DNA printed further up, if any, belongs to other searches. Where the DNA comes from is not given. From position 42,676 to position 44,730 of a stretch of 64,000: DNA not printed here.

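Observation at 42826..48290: AT-rich island: KAP NTPase + fused nuclease-methyltransferase + recombinase as a candidate phase-variable defence module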

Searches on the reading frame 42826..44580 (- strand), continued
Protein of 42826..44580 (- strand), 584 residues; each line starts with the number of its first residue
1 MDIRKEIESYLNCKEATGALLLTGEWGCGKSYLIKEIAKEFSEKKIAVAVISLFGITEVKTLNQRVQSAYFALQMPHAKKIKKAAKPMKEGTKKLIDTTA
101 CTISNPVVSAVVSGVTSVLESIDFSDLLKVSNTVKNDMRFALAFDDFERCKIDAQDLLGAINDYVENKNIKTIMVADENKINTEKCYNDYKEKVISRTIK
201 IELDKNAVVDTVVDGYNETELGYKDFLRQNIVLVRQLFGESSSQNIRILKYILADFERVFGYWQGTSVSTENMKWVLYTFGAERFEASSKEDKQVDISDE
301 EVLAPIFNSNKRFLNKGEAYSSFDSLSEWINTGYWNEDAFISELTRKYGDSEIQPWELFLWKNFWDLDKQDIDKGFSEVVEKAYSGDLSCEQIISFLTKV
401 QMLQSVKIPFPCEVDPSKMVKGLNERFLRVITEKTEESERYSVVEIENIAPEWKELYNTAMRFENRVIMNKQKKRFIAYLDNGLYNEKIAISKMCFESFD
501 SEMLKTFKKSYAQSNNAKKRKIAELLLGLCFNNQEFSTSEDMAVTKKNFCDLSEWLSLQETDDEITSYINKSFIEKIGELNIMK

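Call 76: search_protein_families(library=phrogs, proteins=[window:42826-44580:-], max_evalue=0.1)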
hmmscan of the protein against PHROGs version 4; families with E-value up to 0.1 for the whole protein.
window:42826-44580:- (584 aa): 7 families
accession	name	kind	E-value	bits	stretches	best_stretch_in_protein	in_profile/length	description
phrog_4740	-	unknown function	4.5e-52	178.8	1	1-515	4-521/627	-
phrog_3277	-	DNA, RNA and nucleotide metabolism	0.00087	20.1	1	14-70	7-61/168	DnaC-like helicase loader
phrog_25471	-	unknown function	0.0041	18.2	1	7-44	11-48/162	-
phrog_2376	-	other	0.0042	17.5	1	4-51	62-108/363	ATPase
phrog_2107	-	other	0.0058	17.3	1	21-102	7-93/201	thymidylate kinase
phrog_1297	-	other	0.011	15.7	1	7-49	15-57/356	ATPase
phrog_5846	-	DNA, RNA and nucleotide metabolism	0.026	14.8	0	10-60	31-67/380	clamp loader of DNA polymerase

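Call 78: find_related_loci(query=A5, collection=metagenome_contigs, flank=6000)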
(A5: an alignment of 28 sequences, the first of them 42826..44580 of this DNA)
Query A5 (584 aa) in metagenome_contigs; peptide patterns used: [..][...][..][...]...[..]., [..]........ (x = any residue, [..] = any of these).
600 stretches matched a pattern (row limit reached: there are more); 294 encode a relative of the query (tblastn E <= 1e-3); the best 80 are kept; 80 distinct loci.
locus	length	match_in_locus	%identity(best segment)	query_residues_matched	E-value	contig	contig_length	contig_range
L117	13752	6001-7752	40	1-579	4e-134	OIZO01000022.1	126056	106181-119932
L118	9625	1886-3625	40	1-573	1e-132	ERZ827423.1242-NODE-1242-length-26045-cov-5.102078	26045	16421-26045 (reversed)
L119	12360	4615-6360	37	1-577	1e-122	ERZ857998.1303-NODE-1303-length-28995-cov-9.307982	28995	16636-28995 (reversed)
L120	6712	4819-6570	39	1-579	3e-122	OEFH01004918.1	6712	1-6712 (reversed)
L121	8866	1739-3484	37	1-577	1e-119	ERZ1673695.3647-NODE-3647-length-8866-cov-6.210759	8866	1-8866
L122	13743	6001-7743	38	1-576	1e-118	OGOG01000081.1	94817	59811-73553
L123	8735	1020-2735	37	1-579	2e-108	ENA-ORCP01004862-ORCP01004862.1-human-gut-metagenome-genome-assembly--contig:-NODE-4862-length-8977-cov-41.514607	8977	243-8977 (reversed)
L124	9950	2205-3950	37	1-577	1e-122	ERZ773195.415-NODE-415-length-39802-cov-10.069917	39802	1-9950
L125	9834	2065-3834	35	1-580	8e-97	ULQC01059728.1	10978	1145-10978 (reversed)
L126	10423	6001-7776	35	1-577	2e-92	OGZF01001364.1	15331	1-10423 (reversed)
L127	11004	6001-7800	33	1-571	5e-92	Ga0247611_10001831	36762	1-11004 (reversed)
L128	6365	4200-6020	32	2-578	4e-85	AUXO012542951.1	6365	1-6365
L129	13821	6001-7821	32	2-578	5e-85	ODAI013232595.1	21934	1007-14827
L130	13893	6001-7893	32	1-577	7e-84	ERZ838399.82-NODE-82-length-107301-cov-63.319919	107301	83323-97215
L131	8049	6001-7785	31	1-580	1e-82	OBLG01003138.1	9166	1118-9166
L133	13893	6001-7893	30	1-577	7e-80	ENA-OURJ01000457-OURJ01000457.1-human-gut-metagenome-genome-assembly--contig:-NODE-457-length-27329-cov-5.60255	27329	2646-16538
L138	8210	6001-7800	31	1-584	2e-79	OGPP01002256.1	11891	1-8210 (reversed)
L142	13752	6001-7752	31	1-564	4e-77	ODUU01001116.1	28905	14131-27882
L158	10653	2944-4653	31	1-577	8e-72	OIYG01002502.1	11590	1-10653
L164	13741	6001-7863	29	1-577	6e-63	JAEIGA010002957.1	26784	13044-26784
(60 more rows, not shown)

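Call 82: search_protein_families(library=pfam, alignment_id=A6, max_evalue=0.00001)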
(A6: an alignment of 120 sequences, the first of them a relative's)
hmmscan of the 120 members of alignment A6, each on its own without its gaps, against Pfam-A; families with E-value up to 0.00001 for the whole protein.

A. member 1, L117:1596-3077:+ (494 aa): 2 families
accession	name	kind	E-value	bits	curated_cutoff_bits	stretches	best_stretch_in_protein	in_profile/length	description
PF13173.12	AAA_14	-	2.9e-24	86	27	1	64-198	2-129/129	AAA domain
PF13635.12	DUF4143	-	5.9e-21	75.3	28.1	1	272-434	3-160/160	Domain of unknown function (DUF4143)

B. families by the number of members that match (of 120 scanned): 115 families (the first 25 are shown)
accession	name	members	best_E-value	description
PF01420.25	Methylase_S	8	1.4e-23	Type I restriction modification DNA specificity domain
PF04851.21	ResIII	5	2.4e-18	Type III restriction enzyme, res subunit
PF02384.22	N6_Mtase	4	8.5e-88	N-6 DNA Methylase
PF11867.13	T1RH-like_C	3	1.1e-72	Type I restriction enzyme HindI endonuclease subunit-like, C-terminal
PF18766.7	SWI2_SNF2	3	1.7e-51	SWI2/SNF2 ATPase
PF04313.20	HSDR_N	3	7.9e-36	Type I restriction enzyme R protein N terminus (HSDR_N)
PF00005.33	ABC_tran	3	1.6e-35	ABC transporter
PF22679.2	T1R_D3-like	3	4.5e-21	Type I restriction enzyme subunit R domain 3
PF01370.27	Epimerase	3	2.2e-19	NAD dependent epimerase/dehydratase family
PF12784.13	PDDEXK_2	3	5.2e-11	PD-(D/E)XK nuclease family transposase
PF02463.25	SMC_N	3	1.1e-08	RecF/RecN/SMC N terminal domain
PF00251.26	Glyco_hydro_32N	2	7e-98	Glycosyl hydrolases family 32 N-terminal domain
PF06250.17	YhcG_C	2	1e-53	YhcG PDDEXK nuclease domain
PF18860.6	AbiJ_NTD3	2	1.7e-47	AbiJ N-terminal domain 3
PF17761.7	DUF1016_N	2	3.4e-44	DUF1016 N-terminal domain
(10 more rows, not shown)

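Call 83: search_protein_families(library=pfam, proteins=[L128:796-3549:+, L138:1945-4965:+, L158:290-2872:+, L164:1384-3900:+, L142:126-3944:+, L119:179-3511:+, L131:1218-3266:+, L131:3432-5432:+, L133:3418-5292:+, L138:419-1942:+], max_evalue=0.00001)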
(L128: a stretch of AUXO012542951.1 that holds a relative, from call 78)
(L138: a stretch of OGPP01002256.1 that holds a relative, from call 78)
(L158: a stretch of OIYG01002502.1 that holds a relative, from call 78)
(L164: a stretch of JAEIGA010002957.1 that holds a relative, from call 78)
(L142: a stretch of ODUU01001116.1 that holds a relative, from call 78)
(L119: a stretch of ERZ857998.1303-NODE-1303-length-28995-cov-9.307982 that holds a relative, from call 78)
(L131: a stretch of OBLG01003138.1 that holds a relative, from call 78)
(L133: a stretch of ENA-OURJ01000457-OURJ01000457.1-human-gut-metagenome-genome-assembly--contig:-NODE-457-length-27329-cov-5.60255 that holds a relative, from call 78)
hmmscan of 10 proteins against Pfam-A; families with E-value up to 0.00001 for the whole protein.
L128:796-3549:+ (918 aa): 0 families

L138:1945-4965:+ (1007 aa): 3 families
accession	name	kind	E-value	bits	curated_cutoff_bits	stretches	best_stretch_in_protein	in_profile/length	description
PF10544.15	T5orf172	-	1.1e-08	35.9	20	1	27-110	10-97/101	T5orf172 domain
PF13455.12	MUG113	-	3.1e-08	34.5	22.3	1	33-110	2-70/73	Meiotically up-regulated gene 113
PF04851.21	ResIII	-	4.3e-06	27.2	22.5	0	127-281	2-149/164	Type III restriction enzyme, res subunit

L158:290-2872:+ (861 aa): 1 family
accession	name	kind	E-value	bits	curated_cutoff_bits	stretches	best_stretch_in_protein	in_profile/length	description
PF08665.17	PglZ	-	5.2e-52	176.8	25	1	465-637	2-176/179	PglZ domain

L164:1384-3900:+ (839 aa): 0 families

L142:126-3944:+ (1273 aa): 2 families
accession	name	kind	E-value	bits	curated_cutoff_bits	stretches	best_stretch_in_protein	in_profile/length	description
PF01580.24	FtsK_SpoIIIE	-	5.9e-33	114.6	24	1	1009-1194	9-219/221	FtsK/SpoIIIE family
PF20703.3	nSTAND1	-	4e-07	30.4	27.1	1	1022-1193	17-160/379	Novel STAND NTPase 1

L119:179-3511:+ (1111 aa): 0 families

L131:1218-3266:+ (683 aa): 4 families
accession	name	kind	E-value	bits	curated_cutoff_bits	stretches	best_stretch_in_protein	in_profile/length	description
PF04851.21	ResIII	-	2.4e-18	67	22.5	1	242-410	2-164/164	Type III restriction enzyme, res subunit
PF00271.37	Helicase_C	-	1.3e-16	61.2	23.5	1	507-624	2-108/110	Helicase conserved C-terminal domain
PF00270.35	DEAD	-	3.1e-13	50.2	26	1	246-409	2-161/167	DEAD/DEAH box helicase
PF16203.11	ERCC3_RAD25_C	-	7.8e-07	29.1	27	1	541-637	65-163/248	ERCC3/RAD25/XPB C-terminal helicase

L131:3432-5432:+ (667 aa): 3 families
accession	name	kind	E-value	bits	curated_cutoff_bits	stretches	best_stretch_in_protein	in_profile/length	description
PF13476.12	AAA_23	-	7.2e-14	53.3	27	1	7-248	1-200/201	AAA domain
PF02463.25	SMC_N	-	2.5e-08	34.1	40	1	5-644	2-209/220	RecF/RecN/SMC N terminal domain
PF13175.12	AAA_15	-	6.4e-08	33.1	32.1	1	5-404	3-274/374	AAA ATPase domain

L133:3418-5292:+ (625 aa): 2 families
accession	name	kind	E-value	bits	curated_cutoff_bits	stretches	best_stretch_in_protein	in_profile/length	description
PF04991.19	LicD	-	1.3e-43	150.2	22.6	1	365-588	1-227/227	LicD family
PF01370.27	Epimerase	-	2.1e-08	34.3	20.9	1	56-265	20-240/240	NAD dependent epimerase/dehydratase family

L138:419-1942:+ (508 aa): 1 family
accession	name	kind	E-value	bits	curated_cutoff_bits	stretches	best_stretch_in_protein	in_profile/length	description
PF07669.17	Eco57I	-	1.1e-38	133.4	25.3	1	90-264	1-171/171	Eco57I restriction-modification methylase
